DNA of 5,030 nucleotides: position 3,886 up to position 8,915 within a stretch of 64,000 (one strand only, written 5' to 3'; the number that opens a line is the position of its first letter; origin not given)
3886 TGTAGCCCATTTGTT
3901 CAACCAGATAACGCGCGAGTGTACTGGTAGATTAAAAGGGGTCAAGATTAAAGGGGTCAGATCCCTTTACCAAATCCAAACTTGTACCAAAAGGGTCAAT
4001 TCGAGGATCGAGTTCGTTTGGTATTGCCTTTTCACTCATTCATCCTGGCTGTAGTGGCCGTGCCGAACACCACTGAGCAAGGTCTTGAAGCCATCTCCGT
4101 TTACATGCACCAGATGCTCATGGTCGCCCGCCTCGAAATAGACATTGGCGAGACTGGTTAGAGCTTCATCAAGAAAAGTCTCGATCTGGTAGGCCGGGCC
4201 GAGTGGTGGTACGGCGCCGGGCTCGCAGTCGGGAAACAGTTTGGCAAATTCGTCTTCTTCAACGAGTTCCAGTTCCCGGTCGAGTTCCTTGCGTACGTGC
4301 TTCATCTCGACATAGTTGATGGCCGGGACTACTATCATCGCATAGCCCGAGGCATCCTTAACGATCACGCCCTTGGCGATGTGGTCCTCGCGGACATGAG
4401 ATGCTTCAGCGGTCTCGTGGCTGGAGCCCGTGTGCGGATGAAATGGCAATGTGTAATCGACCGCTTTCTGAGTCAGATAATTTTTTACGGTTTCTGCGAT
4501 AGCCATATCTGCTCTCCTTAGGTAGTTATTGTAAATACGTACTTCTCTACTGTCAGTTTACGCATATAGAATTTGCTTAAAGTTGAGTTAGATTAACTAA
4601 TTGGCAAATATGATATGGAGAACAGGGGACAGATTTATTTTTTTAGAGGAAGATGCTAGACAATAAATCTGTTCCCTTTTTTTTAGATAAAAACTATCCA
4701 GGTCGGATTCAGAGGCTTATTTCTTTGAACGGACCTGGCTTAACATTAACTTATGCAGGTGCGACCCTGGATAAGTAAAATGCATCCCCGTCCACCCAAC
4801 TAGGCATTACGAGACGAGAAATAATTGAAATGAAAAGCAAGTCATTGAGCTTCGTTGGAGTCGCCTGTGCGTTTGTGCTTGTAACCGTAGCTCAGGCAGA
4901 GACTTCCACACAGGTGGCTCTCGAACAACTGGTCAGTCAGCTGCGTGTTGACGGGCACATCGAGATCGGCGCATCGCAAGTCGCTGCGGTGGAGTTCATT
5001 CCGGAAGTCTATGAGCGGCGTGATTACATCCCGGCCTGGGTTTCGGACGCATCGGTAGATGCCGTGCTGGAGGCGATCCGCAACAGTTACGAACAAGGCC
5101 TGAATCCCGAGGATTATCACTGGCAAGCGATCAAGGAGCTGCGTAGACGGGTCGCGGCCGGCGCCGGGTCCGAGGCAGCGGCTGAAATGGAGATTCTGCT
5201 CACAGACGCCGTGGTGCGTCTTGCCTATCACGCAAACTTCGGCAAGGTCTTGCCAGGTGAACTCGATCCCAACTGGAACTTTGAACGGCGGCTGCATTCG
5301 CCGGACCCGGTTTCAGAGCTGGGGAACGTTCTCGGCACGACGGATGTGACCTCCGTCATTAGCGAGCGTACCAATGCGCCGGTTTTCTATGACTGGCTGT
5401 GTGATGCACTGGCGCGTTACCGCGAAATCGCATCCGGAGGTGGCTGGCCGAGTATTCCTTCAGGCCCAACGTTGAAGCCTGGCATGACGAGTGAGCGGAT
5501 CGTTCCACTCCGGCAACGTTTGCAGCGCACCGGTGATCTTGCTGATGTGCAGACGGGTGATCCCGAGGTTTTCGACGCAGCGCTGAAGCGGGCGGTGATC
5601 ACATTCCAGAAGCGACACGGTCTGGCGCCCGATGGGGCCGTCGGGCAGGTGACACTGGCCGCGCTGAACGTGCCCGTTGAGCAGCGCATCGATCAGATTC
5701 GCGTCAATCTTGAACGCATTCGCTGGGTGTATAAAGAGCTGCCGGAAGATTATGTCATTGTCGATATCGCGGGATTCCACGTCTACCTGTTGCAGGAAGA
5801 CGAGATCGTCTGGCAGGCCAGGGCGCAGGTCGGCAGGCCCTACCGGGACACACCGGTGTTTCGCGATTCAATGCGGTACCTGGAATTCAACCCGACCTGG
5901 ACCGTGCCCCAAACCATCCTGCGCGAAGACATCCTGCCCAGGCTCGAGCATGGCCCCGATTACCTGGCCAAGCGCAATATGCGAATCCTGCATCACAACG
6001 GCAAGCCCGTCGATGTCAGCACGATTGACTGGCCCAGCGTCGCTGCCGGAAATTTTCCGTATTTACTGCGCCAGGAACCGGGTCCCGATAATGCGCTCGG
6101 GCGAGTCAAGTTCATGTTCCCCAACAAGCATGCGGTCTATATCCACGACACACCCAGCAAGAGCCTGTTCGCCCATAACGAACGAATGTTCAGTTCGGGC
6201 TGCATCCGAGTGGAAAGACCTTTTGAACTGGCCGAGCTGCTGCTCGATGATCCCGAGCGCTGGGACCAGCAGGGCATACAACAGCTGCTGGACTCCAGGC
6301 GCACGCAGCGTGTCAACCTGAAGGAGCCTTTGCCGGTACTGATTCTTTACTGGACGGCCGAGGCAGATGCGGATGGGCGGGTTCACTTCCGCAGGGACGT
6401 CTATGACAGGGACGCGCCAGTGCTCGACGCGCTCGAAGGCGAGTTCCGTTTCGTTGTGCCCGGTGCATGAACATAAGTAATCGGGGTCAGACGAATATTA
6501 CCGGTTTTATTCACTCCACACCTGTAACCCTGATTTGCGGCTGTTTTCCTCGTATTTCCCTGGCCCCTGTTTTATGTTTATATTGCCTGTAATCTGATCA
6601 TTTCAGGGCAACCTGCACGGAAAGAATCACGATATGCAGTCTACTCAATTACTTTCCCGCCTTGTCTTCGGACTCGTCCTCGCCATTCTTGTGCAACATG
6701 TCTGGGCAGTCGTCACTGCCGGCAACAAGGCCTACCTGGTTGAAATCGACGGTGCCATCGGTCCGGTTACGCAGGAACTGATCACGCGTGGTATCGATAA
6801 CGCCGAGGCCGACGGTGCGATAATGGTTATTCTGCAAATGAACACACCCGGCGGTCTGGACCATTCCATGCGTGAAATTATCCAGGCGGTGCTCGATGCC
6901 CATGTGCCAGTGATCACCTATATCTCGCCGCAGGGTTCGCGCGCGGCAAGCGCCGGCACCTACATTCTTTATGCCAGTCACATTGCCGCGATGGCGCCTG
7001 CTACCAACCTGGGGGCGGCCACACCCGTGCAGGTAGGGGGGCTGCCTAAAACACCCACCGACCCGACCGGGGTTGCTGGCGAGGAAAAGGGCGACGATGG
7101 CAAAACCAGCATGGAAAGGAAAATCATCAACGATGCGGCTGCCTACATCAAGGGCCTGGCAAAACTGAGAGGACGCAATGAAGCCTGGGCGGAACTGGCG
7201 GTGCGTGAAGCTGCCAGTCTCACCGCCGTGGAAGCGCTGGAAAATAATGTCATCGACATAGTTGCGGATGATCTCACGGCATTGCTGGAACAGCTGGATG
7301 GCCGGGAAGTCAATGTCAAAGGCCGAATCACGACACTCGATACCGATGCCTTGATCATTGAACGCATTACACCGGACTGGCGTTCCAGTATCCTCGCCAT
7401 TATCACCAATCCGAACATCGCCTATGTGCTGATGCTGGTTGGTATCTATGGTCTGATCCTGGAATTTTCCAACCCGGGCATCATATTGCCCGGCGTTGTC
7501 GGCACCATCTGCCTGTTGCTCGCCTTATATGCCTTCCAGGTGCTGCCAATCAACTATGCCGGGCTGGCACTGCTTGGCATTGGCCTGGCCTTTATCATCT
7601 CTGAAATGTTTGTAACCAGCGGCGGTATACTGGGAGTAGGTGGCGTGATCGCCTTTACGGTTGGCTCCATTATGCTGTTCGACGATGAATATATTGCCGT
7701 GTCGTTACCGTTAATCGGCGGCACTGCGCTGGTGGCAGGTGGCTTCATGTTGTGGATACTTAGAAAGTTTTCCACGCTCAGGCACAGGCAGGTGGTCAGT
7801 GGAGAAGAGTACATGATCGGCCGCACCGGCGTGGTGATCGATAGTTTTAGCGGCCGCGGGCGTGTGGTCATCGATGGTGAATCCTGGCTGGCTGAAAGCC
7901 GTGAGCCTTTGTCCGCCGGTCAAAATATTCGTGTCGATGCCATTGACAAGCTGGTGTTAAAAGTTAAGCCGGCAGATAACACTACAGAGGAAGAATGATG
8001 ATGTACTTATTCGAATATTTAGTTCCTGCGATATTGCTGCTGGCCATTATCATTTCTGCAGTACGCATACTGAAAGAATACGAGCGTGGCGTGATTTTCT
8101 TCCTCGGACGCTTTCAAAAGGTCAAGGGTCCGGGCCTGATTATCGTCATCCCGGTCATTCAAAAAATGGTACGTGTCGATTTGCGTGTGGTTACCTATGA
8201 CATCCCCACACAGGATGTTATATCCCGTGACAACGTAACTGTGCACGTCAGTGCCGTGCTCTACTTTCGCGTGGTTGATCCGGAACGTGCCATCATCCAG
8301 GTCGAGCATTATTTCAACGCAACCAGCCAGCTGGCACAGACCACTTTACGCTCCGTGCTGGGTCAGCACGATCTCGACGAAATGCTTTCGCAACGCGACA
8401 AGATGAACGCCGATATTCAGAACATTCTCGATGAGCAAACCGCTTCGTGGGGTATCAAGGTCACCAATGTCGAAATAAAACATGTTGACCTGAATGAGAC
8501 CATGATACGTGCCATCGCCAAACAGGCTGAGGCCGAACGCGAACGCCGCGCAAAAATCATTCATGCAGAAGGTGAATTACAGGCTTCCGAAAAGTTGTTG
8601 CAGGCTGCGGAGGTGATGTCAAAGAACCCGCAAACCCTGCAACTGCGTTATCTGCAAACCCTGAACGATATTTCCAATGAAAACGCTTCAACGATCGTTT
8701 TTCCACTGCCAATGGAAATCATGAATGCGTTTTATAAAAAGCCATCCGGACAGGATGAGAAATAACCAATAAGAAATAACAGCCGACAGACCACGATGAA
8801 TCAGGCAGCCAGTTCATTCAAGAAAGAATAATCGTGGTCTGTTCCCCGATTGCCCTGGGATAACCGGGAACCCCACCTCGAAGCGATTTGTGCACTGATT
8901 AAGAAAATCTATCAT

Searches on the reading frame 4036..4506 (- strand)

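Call 87: search_protein_families(library=pfam, proteins=[window:4036-4506:-], max_evalue=0.00001)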
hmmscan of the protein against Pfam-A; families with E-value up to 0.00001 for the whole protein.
window:4036-4506:- (156 aa): 1 family
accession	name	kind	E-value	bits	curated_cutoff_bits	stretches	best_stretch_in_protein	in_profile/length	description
PF04073.20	tRNA_edit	-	5.4e-25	88.3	25.5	1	23-140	1-120/123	Aminoacyl-tRNA editing domain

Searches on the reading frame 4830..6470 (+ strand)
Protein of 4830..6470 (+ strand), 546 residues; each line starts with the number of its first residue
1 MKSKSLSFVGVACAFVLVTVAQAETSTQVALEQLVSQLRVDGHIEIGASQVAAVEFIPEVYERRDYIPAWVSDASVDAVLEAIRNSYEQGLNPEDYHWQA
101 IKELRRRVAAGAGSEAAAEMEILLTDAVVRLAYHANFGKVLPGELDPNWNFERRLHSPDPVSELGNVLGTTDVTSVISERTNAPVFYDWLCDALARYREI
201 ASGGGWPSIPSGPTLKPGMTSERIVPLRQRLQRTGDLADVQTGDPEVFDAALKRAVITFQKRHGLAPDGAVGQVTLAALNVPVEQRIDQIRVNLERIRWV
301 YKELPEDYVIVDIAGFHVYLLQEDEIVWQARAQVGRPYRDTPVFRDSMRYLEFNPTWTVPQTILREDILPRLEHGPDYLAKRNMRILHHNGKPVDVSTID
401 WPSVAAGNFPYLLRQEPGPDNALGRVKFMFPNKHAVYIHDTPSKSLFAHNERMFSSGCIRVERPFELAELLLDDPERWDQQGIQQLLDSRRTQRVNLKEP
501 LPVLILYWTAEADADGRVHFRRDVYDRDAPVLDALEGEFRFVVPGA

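Call 87: search_protein_families(library=pfam, proteins=[window:4830-6470:+], max_evalue=0.00001)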
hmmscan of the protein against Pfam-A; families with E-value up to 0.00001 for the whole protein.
window:4830-6470:+ (546 aa): 3 families
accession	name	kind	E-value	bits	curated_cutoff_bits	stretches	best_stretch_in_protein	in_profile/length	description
PF20142.4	Scaffold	-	1.1e-25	91.4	24.6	1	57-194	3-139/139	Scaffold domain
PF03734.19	YkuD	-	7.8e-23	82.1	23.4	1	307-472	2-139/146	L,D-transpeptidase catalytic domain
PF01471.23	PG_binding_1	-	2.1e-10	41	23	1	222-279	3-57/57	Putative peptidoglycan binding domain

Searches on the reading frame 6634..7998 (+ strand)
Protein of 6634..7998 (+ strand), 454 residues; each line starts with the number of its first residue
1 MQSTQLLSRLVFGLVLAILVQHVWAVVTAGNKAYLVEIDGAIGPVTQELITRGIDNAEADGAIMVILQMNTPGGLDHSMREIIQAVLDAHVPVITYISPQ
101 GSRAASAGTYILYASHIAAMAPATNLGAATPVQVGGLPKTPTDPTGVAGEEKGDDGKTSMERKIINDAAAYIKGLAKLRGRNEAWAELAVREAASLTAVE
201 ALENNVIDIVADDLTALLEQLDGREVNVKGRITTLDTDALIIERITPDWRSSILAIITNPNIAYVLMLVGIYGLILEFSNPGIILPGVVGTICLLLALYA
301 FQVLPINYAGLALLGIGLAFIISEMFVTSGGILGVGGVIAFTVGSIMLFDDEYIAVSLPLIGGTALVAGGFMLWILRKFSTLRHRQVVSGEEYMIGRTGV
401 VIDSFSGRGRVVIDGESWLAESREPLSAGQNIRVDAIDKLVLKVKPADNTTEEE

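Call 87: search_protein_families(library=pfam, proteins=[window:6634-7998:+], max_evalue=0.00001)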
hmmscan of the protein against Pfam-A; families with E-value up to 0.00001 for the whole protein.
window:6634-7998:+ (454 aa): 3 families
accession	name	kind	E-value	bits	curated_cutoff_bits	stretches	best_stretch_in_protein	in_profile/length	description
PF24961.1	NfeD_membrane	-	2.1e-28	99.2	26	1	261-377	1-118/119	NfeD integral membrane domain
PF25145.1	NfeD1b_N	-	3e-15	56.7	40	1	33-135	2-101/189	NfeD1b, N-terminal domain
PF01957.25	NfeD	-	9.7e-15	55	29.1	1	392-446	2-57/57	NfeD-like C-terminal, partner-binding domain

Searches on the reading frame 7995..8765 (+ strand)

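Call 87: search_protein_families(library=pfam, proteins=[window:7995-8765:+], max_evalue=0.00001)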
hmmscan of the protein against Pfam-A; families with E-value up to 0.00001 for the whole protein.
window:7995-8765:+ (256 aa): 1 family
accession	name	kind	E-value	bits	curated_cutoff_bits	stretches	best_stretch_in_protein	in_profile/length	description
PF01145.31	Band_7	-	8.6e-42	143.6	23.6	1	25-194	2-175/176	SPFH domain / Band 7 family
